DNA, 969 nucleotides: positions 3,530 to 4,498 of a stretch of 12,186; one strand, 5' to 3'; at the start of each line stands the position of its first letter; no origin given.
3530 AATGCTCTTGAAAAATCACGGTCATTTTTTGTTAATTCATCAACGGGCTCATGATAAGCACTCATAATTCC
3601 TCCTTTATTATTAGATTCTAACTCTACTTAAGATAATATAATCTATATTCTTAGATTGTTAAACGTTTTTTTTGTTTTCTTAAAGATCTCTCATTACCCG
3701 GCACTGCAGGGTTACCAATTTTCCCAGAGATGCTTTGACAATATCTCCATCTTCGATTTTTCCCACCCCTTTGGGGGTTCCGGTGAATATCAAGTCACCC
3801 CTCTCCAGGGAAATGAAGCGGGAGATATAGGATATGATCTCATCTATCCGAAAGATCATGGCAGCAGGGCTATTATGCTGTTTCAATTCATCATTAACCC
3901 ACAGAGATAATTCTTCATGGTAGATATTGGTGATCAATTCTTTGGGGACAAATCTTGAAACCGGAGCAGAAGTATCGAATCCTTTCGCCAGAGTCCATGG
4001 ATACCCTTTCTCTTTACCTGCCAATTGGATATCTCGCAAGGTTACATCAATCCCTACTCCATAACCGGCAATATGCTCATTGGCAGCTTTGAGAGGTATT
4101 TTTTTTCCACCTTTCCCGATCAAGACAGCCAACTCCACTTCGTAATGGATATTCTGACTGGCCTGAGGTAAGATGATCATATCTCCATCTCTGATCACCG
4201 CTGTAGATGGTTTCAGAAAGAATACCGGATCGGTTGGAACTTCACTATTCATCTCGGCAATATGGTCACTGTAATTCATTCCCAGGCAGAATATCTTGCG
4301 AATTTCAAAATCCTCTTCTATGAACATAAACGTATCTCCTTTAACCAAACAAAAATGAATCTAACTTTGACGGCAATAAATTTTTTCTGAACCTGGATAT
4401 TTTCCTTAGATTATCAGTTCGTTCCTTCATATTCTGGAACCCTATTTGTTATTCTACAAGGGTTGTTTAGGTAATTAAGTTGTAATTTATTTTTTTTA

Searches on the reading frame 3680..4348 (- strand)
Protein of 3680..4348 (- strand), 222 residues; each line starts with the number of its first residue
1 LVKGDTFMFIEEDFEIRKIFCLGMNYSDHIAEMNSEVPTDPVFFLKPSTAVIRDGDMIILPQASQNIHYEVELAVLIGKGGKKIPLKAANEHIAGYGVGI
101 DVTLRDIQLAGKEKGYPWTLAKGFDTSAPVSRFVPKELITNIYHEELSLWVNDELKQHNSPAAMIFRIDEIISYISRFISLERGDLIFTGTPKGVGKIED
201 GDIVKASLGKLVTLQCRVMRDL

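Call 3: search_protein_families(library=pfam, proteins=[window:3680-4348:-], max_evalue=0.01)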
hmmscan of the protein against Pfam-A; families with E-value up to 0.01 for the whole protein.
window:3680-4348:- (222 aa): 1 family
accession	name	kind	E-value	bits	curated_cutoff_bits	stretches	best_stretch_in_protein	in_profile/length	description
PF01557.24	FAA_hydrolase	-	1.6e-57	195.1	23.9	1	18-218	1-213/214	Fumarylacetoacetate (FAA) hydrolase C-terminal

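Call 4: search_protein_families(library=ncbifam, proteins=[window:3680-4348:-], max_evalue=0.01)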
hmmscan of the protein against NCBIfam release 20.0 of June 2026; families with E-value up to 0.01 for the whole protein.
window:3680-4348:- (222 aa): 7 families
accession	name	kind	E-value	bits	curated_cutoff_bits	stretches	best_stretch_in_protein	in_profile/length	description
NF007967.0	PRK10691.1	equivalog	7.6e-58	195.4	201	1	13-218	13-218/219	fumarylacetoacetate hydrolase family protein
NF053535.1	DhyDRhmHlse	equivalog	1e-43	149.7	500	1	15-214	69-266/284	2,4-didehydro-3-deoxy-L-rhamnonate hydrolase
TIGR02303.1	HpaG-C-term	equivalog_domain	4.6e-43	147.4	276.4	1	14-218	40-242/245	4-hydroxyphenylacetate degradation bifunctional isomerase/decarboxylase, C-terminal subunit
NF011750.0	PRK15203.1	equivalog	4.4e-35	121.3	811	1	18-211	224-415/429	4-hydroxyphenylacetate degradation bifunctional isomerase/decarboxylase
TIGR02305.1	HpaG-N-term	equivalog_domain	9.9e-30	103.6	228.65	1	29-217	13-204/205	4-hydroxyphenylacetate degradation bifunctional isomerase/decarboxylase, N-terminal subunit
NF009399.0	PRK12764.1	equivalog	2.7e-28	99.3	444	1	15-208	20-209/501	fumarylacetoacetate hydrolase family protein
TIGR01266.1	fum_ac_acetase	equivalog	0.00027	19.9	375.3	1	63-127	193-259/420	fumarylacetoacetase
